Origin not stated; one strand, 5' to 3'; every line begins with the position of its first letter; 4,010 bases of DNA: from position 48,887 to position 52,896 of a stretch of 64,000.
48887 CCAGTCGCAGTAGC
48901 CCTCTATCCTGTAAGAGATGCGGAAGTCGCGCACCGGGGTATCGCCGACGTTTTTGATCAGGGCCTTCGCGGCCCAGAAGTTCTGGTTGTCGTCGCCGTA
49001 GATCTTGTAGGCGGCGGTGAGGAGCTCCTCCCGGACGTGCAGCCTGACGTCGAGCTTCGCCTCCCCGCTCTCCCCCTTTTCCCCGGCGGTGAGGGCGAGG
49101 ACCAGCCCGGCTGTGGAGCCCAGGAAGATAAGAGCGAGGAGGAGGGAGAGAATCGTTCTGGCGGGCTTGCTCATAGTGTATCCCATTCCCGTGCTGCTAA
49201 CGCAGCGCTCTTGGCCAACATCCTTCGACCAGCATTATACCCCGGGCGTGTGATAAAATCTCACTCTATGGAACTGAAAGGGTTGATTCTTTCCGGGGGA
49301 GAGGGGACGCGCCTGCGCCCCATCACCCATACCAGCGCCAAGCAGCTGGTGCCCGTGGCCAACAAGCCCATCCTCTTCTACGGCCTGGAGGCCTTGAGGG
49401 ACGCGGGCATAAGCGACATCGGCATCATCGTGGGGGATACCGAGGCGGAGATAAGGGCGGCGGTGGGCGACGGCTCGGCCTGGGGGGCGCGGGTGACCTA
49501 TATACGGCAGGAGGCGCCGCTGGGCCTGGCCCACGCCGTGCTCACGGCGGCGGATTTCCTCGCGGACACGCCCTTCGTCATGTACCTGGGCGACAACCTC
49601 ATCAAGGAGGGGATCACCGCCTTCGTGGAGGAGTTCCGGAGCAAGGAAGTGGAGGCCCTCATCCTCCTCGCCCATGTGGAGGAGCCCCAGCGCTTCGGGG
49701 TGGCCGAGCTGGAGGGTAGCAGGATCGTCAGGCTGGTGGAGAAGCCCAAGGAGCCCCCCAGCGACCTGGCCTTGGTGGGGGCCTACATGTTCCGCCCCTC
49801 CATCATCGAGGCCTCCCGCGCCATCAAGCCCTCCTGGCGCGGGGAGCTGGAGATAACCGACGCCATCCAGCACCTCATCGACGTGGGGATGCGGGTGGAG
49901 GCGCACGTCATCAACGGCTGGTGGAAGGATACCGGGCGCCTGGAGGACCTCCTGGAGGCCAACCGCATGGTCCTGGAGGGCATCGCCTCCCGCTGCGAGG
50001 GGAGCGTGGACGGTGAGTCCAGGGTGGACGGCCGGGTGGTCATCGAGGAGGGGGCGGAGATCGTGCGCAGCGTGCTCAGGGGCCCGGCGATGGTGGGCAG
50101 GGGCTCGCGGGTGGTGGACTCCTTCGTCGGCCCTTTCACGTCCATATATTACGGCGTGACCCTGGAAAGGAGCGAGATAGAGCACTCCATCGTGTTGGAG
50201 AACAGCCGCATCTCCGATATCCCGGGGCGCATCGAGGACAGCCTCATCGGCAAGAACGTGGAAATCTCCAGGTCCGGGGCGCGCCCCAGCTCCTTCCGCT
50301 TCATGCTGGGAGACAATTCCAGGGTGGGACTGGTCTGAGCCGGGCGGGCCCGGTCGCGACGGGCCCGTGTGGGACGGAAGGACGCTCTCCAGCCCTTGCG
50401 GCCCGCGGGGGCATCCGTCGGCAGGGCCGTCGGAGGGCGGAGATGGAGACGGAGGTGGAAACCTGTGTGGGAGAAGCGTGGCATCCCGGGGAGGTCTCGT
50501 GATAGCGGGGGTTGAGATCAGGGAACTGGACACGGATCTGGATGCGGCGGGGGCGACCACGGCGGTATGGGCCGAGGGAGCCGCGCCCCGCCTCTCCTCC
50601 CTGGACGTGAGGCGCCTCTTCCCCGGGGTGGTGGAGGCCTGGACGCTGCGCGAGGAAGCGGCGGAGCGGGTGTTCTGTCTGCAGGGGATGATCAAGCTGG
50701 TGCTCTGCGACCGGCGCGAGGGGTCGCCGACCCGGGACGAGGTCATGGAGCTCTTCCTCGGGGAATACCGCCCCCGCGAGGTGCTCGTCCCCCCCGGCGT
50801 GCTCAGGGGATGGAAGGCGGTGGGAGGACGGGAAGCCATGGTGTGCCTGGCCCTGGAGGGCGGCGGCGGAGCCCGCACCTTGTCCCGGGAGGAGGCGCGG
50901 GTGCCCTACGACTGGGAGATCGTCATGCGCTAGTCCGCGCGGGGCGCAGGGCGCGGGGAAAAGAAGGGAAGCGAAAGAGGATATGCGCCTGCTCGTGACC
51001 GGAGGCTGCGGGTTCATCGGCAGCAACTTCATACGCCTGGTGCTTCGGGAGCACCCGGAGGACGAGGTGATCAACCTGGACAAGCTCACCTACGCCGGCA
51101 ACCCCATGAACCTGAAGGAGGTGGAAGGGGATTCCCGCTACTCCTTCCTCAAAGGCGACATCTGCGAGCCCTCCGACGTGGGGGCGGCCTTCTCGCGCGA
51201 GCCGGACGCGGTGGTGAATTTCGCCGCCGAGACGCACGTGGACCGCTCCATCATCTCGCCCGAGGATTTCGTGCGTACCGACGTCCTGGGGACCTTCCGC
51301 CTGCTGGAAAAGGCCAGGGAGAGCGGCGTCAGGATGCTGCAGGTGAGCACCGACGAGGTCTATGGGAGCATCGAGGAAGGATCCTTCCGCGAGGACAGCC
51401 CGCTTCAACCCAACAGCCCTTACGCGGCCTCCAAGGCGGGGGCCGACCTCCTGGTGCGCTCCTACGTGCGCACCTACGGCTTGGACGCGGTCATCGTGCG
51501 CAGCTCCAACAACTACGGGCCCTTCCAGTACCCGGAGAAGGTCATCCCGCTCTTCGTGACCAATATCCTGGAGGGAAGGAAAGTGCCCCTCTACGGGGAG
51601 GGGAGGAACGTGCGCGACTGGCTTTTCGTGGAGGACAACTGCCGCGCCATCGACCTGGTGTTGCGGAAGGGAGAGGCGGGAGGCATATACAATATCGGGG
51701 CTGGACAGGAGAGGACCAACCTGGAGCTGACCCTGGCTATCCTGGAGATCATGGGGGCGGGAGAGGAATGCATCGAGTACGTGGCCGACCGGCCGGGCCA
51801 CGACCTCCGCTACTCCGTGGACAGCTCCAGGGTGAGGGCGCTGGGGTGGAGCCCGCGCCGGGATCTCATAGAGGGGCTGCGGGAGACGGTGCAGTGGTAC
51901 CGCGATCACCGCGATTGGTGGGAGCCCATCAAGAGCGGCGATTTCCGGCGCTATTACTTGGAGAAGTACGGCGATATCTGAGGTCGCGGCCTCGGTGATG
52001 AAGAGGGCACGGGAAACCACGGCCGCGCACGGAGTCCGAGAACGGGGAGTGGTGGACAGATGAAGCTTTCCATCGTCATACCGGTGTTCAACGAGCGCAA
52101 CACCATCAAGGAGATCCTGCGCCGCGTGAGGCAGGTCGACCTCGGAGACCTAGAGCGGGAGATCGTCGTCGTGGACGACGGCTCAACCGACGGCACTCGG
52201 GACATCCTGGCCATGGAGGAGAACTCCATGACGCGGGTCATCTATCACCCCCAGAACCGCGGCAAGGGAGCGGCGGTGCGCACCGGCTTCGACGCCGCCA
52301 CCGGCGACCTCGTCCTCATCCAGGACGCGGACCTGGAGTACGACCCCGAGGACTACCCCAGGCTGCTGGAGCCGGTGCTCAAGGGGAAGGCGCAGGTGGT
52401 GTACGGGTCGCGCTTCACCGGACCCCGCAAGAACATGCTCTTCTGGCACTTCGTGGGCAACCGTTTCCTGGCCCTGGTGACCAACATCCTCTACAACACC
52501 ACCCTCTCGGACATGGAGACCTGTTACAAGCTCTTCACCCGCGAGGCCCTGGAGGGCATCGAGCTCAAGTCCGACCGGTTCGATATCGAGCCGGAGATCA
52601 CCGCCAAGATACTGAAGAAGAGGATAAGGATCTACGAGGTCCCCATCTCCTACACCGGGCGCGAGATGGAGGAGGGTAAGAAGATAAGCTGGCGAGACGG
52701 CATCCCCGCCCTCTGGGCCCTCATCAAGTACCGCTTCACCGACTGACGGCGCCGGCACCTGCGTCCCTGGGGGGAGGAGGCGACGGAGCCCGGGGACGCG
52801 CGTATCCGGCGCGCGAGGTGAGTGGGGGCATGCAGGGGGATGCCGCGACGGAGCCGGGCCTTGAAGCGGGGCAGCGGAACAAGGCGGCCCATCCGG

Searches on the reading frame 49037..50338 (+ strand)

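Call 59: search_protein_families(library=pfam, proteins=[window:49037-50338:+], max_evalue=0.00001)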
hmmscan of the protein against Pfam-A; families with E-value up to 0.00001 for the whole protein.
window:49037-50338:+ (433 aa): 2 families
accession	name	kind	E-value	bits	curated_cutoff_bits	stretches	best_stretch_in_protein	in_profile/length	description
PF00483.29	NTP_transferase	-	5.9e-57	193.5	21.2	1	81-313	1-243/245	Nucleotidyl transferase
PF12804.13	NTP_transf_3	-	9.6e-09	36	27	1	82-201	1-112/160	MobA-like NTP transferase domain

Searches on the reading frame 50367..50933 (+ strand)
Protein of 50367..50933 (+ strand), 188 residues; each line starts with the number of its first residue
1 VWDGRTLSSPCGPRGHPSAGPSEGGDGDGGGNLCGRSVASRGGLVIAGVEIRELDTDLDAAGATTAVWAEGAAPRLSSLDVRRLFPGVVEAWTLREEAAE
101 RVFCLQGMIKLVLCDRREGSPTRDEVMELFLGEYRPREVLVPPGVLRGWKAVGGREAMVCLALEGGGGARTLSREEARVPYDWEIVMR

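Call 59: search_protein_families(library=pfam, proteins=[window:50367-50933:+], max_evalue=0.00001)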
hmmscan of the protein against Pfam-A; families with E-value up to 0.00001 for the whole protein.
window:50367-50933:+ (188 aa): 1 family
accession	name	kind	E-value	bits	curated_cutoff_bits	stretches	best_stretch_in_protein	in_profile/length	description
PF00908.23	dTDP_sugar_isom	-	6.3e-06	26.4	27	1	98-153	65-120/168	dTDP-4-dehydrorhamnose 3,5-epimerase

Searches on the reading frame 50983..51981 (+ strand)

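Call 59: search_protein_families(library=pfam, proteins=[window:50983-51981:+], max_evalue=0.00001)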
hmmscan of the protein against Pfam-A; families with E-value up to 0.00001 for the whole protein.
window:50983-51981:+ (332 aa): 6 families
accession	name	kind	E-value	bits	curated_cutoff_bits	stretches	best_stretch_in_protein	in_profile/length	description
PF16363.11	GDP_Man_Dehyd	-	5.8e-76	256.5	27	1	4-302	1-332/332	GDP-mannose 4,6 dehydratase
PF01370.27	Epimerase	-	3.8e-67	226.6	20.9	1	4-239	2-240/240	NAD dependent epimerase/dehydratase family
PF04321.23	RmlD_sub_bind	-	5.4e-18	65.5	27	1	1-180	1-154/287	RmlD substrate binding domain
PF01073.25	3Beta_HSD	-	7.6e-17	61.7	22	1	4-221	1-223/280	3-beta hydroxysteroid dehydrogenase/isomerase family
PF02719.21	Polysacc_synt_2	-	2e-15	57.2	20.2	1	3-273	1-267/293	Polysaccharide biosynthesis protein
PF07993.18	NAD_binding_4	-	3.4e-10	39.9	20.1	1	5-176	1-206/258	Male sterility protein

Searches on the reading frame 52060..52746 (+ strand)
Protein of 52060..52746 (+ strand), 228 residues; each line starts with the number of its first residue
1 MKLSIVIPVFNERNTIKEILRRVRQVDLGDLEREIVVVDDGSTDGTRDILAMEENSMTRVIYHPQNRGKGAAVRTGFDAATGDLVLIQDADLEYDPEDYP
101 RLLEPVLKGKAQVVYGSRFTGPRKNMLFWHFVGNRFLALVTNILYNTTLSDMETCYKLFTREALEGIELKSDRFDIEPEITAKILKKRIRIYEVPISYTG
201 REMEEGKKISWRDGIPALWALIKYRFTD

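Call 59: search_protein_families(library=pfam, proteins=[window:52060-52746:+], max_evalue=0.00001)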
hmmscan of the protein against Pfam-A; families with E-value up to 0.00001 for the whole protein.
window:52060-52746:+ (228 aa): 3 families
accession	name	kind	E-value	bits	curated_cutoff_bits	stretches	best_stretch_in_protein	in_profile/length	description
PF00535.33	Glycos_transf_2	-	5.1e-36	124.6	23.3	1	4-165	1-165/168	Glycosyl transferase family 2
PF13641.12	Glyco_tranf_2_3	-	3.6e-07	30.9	27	1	3-137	3-140/230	Glycosyltransferase like family 2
PF10111.15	Glyco_tranf_2_2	-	1.1e-06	28.7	27.3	1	4-94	1-94/276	Glycosyltransferase like family 2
